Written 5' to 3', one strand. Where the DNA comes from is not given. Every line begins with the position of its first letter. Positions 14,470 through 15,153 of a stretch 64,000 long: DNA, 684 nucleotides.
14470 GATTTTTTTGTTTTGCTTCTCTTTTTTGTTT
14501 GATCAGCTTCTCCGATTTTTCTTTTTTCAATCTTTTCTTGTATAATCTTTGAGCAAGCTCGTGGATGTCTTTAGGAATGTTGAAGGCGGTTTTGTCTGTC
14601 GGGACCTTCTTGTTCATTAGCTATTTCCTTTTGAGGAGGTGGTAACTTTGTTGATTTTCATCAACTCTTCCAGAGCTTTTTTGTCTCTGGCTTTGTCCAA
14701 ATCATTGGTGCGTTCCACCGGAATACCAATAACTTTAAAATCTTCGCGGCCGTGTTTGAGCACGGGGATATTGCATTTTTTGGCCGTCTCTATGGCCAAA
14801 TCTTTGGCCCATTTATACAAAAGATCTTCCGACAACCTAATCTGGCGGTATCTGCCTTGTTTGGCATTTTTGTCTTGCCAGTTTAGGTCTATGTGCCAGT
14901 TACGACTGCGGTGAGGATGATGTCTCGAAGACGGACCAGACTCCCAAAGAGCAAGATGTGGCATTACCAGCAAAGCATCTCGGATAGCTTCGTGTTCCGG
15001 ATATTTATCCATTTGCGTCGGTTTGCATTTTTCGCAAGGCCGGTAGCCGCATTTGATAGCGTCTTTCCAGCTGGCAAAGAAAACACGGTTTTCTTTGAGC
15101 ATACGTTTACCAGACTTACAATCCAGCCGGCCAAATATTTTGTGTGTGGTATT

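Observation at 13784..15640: SD-bearing, higher-GC mini-island beside tRNA-Ser: tandem paralogs of an unrecognised domain, one fused to an Ada Zn-binding domain lacking the methyl-acceptor Cys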

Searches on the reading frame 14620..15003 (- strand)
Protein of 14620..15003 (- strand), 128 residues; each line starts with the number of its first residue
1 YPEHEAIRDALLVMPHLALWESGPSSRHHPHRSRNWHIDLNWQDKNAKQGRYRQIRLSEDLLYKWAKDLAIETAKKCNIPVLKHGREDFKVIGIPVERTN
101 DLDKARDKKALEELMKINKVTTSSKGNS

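Call 25: search_protein_representatives(alignment_id=A3)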
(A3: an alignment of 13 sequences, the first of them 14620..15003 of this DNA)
Query: 13 sequences, 128 profile positions. Proteins with E-value up to 0.001 (for the whole library): 21; up to 1e-10: 12; up to 1e-30: 4. The best 21 are listed.
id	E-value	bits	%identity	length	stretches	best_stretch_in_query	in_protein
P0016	2.2e-47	176.0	-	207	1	1-128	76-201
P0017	1.1e-44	167.3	-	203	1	1-122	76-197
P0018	4.6e-37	142.7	-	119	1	6-128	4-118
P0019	6.3e-37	142.2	-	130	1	7-125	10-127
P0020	2.2e-22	95.2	-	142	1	11-123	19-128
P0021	8.0e-15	70.7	-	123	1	11-101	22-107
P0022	2.7e-13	65.8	-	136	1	11-101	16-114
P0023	5.8e-13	64.7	-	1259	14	32-74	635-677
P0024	2.3e-12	62.8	-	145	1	12-117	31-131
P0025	1.9e-11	59.8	-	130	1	11-101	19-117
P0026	3.7e-11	58.9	-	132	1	11-98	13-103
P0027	3.9e-11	58.8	-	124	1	10-122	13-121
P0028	3.6e-09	52.5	-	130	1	11-113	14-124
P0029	2.3e-08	49.8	-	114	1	13-104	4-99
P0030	2.9e-06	43.1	-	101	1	41-117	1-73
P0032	4.7e-06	42.4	-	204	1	17-98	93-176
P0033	9.8e-06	41.3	-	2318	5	31-74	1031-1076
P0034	9.9e-05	38.1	-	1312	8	35-63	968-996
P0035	3.4e-04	36.4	-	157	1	15-84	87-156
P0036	5.3e-04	35.7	-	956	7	26-83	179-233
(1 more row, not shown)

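Call 27: search_protein_families(library=pfam, proteins=[P0020, P0021, P0022, P0023, P0024, P0032, P0033, P0034, P0035, P0036], max_evalue=0.01)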
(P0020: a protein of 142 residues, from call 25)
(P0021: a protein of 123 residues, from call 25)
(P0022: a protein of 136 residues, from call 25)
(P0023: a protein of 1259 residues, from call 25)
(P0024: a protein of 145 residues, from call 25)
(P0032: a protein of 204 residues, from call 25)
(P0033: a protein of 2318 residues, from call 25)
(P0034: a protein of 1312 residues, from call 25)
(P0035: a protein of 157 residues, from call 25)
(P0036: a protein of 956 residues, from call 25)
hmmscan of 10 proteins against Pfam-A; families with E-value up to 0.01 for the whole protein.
P0020 (142 aa): 0 families

P0021 (123 aa): 0 families

P0022 (136 aa): 0 families

P0023 (1259 aa): 4 families
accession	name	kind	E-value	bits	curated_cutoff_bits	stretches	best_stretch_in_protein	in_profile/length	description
PF16519.10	TRPM_tetra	-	1.3e-14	54.5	26.6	0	499-516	16-33/56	Tetramerisation domain of TRPM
PF24608.2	PDDEXK_15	-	1.2e-11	45.2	27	0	476-514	53-91/164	Phage putative PDDEXK endonuclease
PF16093.10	PAC4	-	2.8e-07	30.9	31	0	420-454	26-60/77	Proteasome assembly chaperone 4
PF16547.10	BLM10_N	-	0.00021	22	27.2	0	85-114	41-70/81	Proteasome-substrate-size regulator, N-terminal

P0024 (145 aa): 0 families

P0032 (204 aa): 1 family
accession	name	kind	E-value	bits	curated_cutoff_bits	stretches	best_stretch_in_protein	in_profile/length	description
PF02805.21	Ada_Zn_binding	-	1.9e-10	41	23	1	26-75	18-65/65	Metal binding domain of Ada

P0033 (2318 aa): 13 families
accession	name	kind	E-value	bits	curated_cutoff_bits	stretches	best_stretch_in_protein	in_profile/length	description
PF18911.6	PKD_4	-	1.5e-52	176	27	9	1467-1551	4-77/85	PKD domain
PF00801.26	PKD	-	8.9e-29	99.8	23.5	3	299-348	36-78/80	PKD domain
PF10162.14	G8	-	8.6e-20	71.3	22.9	1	1601-1724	1-124/124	G8 domain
PF24312.1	Ig-like_POM152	-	2.9e-17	63.2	27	0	190-233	30-72/89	Nucleoporin POM152, Ig-like domain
PF24606.1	CEMIP_beta-hel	-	4.7e-15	56.4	27.3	1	1862-2009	22-174/212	CEMIP beta-helix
PF23722.1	Beta-sand_DEX1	-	7.3e-13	49.4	27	0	1298-1359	34-97/99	DEX1 beta-sandwich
PF19077.6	Big_13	-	1.9e-11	44.8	27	0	569-628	40-101/102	Bacterial Ig-like domain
PF08329.16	ChitinaseA_N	-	9.1e-09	35.5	21.2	0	211-252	66-107/133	Chitinase A, N-terminal domain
PF16403.11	Bact_surface_Ig-like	-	2e-08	34.6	27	0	796-821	46-71/71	Bacterial surface protein, Ig-like domain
PF15418.12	DUF4625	-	6.1e-06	27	27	0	567-626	73-129/131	Domain of unknown function (DUF4625)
PF07495.19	Y_Y_Y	-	1.1e-05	25.7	26.6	0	223-254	33-64/65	Y_Y_Y domain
PF13027.11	DUF3888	-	2.5e-05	25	22.2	0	1063-1092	38-67/87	Protein of unknown function (DUF3888)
PF22352.2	K319L-like_PKD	-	0.0095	16.4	27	0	570-627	33-84/84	K319L-like, PKD domain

P0034 (1312 aa): 1 family
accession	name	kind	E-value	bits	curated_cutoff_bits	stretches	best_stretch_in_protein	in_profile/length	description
PF23412.1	zf_RING_Vps8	-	1.9e-12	47.2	27.3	0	1069-1088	17-36/52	Vps8 RING zinc finger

P0035 (157 aa): 1 family
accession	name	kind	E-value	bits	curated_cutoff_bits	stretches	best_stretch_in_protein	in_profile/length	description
PF02805.21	Ada_Zn_binding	-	1.6e-09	38.1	23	1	22-70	18-64/65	Metal binding domain of Ada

P0036 (956 aa): 12 families
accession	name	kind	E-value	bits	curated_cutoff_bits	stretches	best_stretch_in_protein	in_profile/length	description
PF00431.26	CUB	-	3.1e-228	742.5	21.4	7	162-270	1-110/110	CUB domain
PF23665.1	CDCP1_CUB_6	-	1.1e-37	128.5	27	7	45-78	18-51/115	CDCP1 CUB domain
PF23061.1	CUB_M02D8_5_2nd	-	2e-15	57.6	30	0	45-84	15-52/114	M02D8_5-like, second CUB domain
PF14169.11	YdjO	-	2e-15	56.7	27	0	18-49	10-41/59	Cold-inducible protein YdjO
PF07559.19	FlgE_D2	-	3.6e-14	53.9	22.7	0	599-664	50-96/142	Flagellar basal body protein FlaE D2 domain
PF02408.26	CUB_2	-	6.9e-14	52.1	23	0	563-657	35-119/120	CUB-like domain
PF25800.1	FimV_N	-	2.9e-11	43.8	27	0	191-213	70-92/108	FimV N-terminal domain Ig-like domain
PF12410.13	rpo30_N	-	2e-07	31.4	25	0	58-90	26-58/135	Poxvirus DNA dependent RNA polymerase 30kDa subunit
PF24031.1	FN3_IL27B_N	-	8.1e-07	29.7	42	0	180-204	8-32/91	IL27B N-terminal FN3 domain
PF21266.3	RRP4_S1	-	9.3e-07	29.4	27.3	0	189-211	21-43/73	RRP4, S1 domain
PF06347.19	SH3_4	-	1.8e-06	28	24.1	0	89-107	2-20/56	Bacterial SH3 domain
PF07696.17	7TMR-DISMED2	-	6.3e-05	23.4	22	0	177-204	105-132/136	7TMR-DISM extracellular 2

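Call 39: find_encoding_contigs(protein=P0032, flank=6000, max_places=2)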
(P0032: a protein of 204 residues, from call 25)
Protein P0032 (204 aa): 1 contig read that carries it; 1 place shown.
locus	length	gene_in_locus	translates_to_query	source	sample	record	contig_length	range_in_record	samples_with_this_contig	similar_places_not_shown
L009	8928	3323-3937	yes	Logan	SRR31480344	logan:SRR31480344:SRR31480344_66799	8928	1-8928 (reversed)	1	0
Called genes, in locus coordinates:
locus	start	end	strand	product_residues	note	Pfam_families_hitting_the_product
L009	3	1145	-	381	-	?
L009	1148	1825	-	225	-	PF09335:VTT_dom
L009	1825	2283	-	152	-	-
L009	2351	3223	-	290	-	PF00246:Peptidase_M14 (weak), PF24827:AstE_AspA_cat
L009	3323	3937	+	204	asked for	PF02805:Ada_Zn_binding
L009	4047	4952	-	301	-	PF00413:Peptidase_M10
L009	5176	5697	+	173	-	PF07638:Sigma70_ECF (weak), PF04542:Sigma70_r2, PF08281:Sigma70_r4_2, PF04545:Sigma70_r4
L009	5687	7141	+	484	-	-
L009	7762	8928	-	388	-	?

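Call 45: predict_structure(alignment_id=A4)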
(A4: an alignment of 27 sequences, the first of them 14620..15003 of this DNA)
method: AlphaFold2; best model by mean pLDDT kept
length: 128 residues; sequences in the alignment: 27
mean_pLDDT: 84.8   pTM: 0.76
mean pLDDT of the five models: 84.8, 83.9, 82.1, 81.8, 79.8
residues with pLDDT >= 90: 77; 70-90: 28; 50-70: 16; < 50: 7
segments of 3 or more residues with pLDDT < 50: 122-128
pLDDT, mean of each block of 10 residues (from residue 1): 76 94 75 86 75 91 95 96 92 93 95 81 45
secondary structure, 60 per line:
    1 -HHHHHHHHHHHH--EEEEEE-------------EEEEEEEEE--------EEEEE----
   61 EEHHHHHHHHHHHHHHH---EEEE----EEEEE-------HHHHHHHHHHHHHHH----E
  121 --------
elements in order: H2-13 E16-21 E35-43 E52-56 H63-77 E81-84 E89-93 H101-115

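Call 53: find_encoding_contigs(protein=P0024, flank=5000, max_places=2)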
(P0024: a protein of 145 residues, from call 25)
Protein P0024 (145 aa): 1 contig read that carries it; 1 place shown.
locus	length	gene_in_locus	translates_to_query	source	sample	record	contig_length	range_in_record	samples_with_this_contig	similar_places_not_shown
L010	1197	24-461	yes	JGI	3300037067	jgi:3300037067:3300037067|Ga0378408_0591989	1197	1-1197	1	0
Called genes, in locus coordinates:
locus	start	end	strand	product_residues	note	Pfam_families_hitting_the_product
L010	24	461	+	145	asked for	-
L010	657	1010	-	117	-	-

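Call 54: find_encoding_contigs(protein=P0022, flank=5000, max_places=2)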
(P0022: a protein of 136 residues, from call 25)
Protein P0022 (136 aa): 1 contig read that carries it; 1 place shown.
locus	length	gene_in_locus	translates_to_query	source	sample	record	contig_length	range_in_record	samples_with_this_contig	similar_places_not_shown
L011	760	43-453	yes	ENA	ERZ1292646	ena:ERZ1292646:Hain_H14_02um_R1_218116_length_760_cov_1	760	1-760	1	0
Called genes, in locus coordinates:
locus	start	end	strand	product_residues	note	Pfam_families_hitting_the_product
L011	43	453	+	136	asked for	-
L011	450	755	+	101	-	-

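Call 55: find_encoding_contigs(protein=P0028, flank=5000, max_places=2)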
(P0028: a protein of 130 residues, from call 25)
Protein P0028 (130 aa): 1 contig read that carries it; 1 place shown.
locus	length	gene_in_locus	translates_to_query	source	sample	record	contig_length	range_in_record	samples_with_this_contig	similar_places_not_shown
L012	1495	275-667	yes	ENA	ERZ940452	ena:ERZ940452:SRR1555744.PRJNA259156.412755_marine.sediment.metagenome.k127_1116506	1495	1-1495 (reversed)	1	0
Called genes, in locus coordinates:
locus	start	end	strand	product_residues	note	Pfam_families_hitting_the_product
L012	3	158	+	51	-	?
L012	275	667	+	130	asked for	-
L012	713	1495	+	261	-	?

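Call 56: find_encoding_contigs(protein=P0020, flank=5000, max_places=2)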
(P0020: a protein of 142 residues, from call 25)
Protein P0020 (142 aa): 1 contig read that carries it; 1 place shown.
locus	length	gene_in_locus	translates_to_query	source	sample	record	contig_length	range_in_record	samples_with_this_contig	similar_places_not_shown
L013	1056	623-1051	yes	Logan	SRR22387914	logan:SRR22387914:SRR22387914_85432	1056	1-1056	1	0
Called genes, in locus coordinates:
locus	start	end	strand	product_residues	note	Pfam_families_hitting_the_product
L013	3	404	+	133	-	?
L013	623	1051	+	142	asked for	-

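Call 57: search_protein_families(library=pfam, proteins=[L012:3-158:+, L012:713-1495:+, L013:3-404:+, L011:450-755:+, L010:657-1010:-, L009:1825-2283:-], max_evalue=0.01)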
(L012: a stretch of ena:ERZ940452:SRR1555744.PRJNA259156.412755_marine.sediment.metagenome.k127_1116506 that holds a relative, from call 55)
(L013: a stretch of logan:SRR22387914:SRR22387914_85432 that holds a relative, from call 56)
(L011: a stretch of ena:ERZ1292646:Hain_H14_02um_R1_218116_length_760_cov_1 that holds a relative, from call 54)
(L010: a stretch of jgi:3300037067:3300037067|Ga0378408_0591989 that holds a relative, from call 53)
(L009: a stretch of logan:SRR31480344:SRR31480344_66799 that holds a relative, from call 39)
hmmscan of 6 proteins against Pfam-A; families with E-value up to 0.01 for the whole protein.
L012:3-158:+ (51 aa): 1 family
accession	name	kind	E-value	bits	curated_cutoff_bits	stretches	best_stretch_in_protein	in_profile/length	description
PF00413.30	Peptidase_M10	-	6.5e-06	26.5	24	1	1-50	112-158/159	Matrixin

L012:713-1495:+ (261 aa): 0 families

L013:3-404:+ (133 aa): 1 family
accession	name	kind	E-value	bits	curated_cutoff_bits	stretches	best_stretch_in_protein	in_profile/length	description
PF00383.29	dCMP_cyt_deam_1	-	0.00024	21.4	25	1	15-77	50-99/102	Cytidine and deoxycytidylate deaminase zinc-binding region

L011:450-755:+ (101 aa): 0 families

L010:657-1010:- (117 aa): 0 families

L009:1825-2283:- (152 aa): 0 families

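Call 59: search_solved_structures(query=A4, max_evalue=10)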
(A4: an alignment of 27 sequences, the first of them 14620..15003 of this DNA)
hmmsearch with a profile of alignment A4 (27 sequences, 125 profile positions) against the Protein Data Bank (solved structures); distinct sequences matched with E-value up to 10: 6.
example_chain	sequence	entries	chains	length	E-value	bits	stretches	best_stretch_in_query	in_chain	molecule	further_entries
8ws5_A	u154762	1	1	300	0.11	15.2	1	23-77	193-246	Cas12-1-N2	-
8wrw_A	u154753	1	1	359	0.14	14.9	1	23-77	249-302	Cas12-1-N1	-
6vwo_A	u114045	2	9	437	0.15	14.8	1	64-98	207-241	Inosine-guanosine kinase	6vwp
8iew_A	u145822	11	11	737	0.21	14.4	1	23-77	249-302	Cas005 | Cas12j-SF05 | Cas12-1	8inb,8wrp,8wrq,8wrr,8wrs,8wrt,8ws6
9oy8_H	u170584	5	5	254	1.2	11.9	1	66-86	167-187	Small ribosomal subunit protein uS2 | 30S ribosomal protein S2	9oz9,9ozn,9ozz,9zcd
8rbk_A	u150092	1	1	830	1.7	11.4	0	66-96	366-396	MGC151858 protein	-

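Call 61: search_solved_structures(query=A4, max_evalue=0.5, show_alignments=2)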
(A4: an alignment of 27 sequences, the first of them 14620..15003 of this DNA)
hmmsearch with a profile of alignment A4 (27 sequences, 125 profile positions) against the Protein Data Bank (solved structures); distinct sequences matched with E-value up to 0.5: 4.
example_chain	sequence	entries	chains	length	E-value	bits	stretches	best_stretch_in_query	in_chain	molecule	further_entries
8ws5_A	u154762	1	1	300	0.11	15.2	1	23-77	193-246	Cas12-1-N2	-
8wrw_A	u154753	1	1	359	0.14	14.9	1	23-77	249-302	Cas12-1-N1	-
6vwo_A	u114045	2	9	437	0.15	14.8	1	64-98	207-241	Inosine-guanosine kinase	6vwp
8iew_A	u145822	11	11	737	0.21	14.4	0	23-77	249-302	Cas005 | Cas12j-SF05 | Cas12-1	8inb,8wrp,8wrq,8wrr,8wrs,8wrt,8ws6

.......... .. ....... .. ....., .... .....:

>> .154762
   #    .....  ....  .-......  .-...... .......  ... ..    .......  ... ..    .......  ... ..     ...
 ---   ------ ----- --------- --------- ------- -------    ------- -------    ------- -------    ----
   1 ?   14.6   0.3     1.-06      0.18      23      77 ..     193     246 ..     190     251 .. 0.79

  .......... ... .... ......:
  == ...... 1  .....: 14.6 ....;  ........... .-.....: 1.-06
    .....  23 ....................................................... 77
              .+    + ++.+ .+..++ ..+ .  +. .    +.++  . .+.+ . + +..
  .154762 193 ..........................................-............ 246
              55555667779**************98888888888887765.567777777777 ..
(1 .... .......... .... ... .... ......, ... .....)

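Call 62: find_related_loci(query=A3, collection=genome_contigs, flank=6000)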
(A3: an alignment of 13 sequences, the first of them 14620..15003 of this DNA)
Query A3 (128 aa) in genome_contigs; peptide patterns used: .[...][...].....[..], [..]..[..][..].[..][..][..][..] (x = any residue, [..] = any of these).
20 stretches matched a pattern, but none encodes a relative of the query by tblastn (E <= 1e-3).

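Call 63: find_related_loci(query=A3, collection=metagenome_contigs, flank=6000)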
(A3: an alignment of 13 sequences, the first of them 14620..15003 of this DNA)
Query A3 (128 aa) in metagenome_contigs; peptide patterns used: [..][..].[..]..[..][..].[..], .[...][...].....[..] (x = any residue, [..] = any of these).
126 stretches matched a pattern; 8 encode a relative of the query (tblastn E <= 1e-3); 8 distinct loci.
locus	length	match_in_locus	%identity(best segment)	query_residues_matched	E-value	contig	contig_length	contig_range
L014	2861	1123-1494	77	1-124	9e-66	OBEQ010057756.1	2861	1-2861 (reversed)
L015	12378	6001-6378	71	1-125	2e-57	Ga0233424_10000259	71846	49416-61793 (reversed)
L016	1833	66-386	77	16-122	2e-56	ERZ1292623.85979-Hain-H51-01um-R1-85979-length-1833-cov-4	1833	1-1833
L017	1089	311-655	58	1-116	2e-46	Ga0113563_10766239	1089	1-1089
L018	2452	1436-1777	52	1-120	1e-38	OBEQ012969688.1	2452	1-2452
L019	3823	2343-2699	47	4-124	8e-35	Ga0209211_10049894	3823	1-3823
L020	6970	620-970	46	1-120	3e-33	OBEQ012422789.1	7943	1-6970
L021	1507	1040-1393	44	5-124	8e-33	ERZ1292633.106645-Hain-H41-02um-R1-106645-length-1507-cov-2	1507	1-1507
